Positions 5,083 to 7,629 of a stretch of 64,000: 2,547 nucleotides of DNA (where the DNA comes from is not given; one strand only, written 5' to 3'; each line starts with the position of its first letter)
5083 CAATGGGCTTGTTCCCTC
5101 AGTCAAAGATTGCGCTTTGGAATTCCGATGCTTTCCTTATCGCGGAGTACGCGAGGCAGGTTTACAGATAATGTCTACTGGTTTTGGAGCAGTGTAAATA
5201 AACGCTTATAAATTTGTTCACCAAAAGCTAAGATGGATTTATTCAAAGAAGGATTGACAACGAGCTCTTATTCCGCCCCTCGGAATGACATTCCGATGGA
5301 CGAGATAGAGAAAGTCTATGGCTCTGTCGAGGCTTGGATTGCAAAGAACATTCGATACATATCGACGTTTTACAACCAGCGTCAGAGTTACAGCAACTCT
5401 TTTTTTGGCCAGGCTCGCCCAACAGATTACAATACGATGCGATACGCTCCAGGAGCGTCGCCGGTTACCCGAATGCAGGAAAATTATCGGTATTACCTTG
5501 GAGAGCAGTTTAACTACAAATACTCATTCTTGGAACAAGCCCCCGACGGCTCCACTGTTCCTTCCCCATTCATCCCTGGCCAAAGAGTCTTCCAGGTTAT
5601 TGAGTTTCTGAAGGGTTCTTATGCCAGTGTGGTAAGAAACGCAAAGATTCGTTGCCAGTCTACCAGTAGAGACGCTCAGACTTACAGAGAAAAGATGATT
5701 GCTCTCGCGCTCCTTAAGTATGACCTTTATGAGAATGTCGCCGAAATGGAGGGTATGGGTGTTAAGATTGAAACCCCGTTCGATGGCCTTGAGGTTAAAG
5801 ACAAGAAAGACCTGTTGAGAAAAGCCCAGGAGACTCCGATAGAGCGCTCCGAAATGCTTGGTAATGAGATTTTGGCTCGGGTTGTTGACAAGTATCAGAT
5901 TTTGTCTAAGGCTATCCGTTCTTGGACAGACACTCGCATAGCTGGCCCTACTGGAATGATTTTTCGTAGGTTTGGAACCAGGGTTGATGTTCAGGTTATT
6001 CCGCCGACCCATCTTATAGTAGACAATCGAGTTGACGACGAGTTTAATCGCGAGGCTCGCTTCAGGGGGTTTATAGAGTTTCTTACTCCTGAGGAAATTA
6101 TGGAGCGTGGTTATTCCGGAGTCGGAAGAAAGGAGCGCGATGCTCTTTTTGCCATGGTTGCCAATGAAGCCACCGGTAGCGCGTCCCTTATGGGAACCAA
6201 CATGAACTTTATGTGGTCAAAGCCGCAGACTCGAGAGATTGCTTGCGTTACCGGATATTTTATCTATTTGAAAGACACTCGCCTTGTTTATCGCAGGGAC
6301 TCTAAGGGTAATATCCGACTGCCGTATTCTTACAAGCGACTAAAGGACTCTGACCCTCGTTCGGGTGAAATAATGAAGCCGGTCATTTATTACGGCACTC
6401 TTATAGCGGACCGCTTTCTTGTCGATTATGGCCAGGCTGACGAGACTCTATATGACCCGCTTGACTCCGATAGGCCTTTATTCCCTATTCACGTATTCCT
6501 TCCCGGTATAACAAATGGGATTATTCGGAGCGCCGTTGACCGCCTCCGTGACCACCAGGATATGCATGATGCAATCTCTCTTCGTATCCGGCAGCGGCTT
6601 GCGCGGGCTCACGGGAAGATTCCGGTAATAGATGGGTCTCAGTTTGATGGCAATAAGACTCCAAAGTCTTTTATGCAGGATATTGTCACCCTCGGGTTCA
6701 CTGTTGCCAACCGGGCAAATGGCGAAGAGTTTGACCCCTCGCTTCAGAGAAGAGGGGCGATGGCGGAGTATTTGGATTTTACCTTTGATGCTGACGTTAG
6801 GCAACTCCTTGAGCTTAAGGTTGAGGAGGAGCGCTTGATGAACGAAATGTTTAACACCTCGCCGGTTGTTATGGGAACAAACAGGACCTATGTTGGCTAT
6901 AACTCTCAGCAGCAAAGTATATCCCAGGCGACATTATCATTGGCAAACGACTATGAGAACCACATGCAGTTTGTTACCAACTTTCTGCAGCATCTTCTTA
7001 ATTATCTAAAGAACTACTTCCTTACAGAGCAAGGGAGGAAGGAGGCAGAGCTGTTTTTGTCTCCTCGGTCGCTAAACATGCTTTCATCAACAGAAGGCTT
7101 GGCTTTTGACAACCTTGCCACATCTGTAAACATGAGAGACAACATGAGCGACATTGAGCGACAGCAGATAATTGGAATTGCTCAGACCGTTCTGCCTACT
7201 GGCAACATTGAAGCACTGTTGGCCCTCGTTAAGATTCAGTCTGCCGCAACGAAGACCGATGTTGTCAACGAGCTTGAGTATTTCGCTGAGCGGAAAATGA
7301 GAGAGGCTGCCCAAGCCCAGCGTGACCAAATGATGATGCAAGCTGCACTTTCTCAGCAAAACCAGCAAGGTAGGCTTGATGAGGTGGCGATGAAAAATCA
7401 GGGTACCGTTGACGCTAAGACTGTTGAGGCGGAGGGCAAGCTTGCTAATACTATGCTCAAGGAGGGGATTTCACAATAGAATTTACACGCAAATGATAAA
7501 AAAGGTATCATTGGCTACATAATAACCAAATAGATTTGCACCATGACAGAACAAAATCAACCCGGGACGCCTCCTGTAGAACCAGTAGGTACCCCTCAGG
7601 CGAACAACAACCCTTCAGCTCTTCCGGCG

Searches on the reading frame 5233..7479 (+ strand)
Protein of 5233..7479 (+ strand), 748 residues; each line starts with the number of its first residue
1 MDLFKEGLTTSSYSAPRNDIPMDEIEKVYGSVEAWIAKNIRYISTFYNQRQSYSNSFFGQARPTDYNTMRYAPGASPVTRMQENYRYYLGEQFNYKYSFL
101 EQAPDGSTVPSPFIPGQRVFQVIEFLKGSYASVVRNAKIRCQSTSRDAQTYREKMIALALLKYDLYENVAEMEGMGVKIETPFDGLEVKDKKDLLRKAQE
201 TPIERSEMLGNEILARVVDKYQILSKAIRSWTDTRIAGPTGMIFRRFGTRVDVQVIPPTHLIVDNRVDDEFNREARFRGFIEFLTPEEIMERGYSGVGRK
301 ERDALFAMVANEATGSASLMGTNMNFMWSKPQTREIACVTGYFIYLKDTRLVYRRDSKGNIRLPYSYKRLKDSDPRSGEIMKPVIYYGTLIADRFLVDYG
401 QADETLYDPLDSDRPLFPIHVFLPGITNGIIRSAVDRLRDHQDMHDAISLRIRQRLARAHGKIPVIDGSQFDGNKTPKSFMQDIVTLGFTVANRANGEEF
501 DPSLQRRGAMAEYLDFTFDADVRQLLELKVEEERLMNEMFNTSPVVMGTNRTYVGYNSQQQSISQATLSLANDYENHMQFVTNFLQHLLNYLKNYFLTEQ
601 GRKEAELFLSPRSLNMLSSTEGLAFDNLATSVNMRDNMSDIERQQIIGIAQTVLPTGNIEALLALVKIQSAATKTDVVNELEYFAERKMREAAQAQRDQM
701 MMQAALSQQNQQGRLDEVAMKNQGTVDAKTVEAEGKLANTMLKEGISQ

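Call 15: search_protein_families(library=phrogs, proteins=[window:5233-7476:+], max_evalue=0.001)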
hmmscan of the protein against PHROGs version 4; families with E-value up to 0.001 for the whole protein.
window:5233-7476:+ (748 aa): 1 family
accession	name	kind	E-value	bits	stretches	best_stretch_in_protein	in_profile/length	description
phrog_6547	-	head and packaging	3.2e-17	62.8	1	105-737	81-749/827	portal protein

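Call 50: find_encoding_contigs(protein=window:5233-7479:+, flank=2000, max_places=4)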
Protein window:5233-7479:+ (748 aa): 2 contigs read that carry it; 1 place shown.
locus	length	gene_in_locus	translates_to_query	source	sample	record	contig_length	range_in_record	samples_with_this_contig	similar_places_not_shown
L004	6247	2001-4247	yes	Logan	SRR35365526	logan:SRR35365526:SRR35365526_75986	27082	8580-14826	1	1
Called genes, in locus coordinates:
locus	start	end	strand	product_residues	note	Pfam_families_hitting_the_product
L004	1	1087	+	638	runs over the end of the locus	-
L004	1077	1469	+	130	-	-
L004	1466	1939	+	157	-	-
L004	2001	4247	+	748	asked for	-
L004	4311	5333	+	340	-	-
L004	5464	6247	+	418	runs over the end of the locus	-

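Call 51: search_dna_similar(query=window:5233-7476:+, collection=phages, mode=protein, max_evalue=0.00001, max_rows=15)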
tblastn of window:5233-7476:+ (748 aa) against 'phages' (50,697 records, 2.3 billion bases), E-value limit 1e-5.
No match.
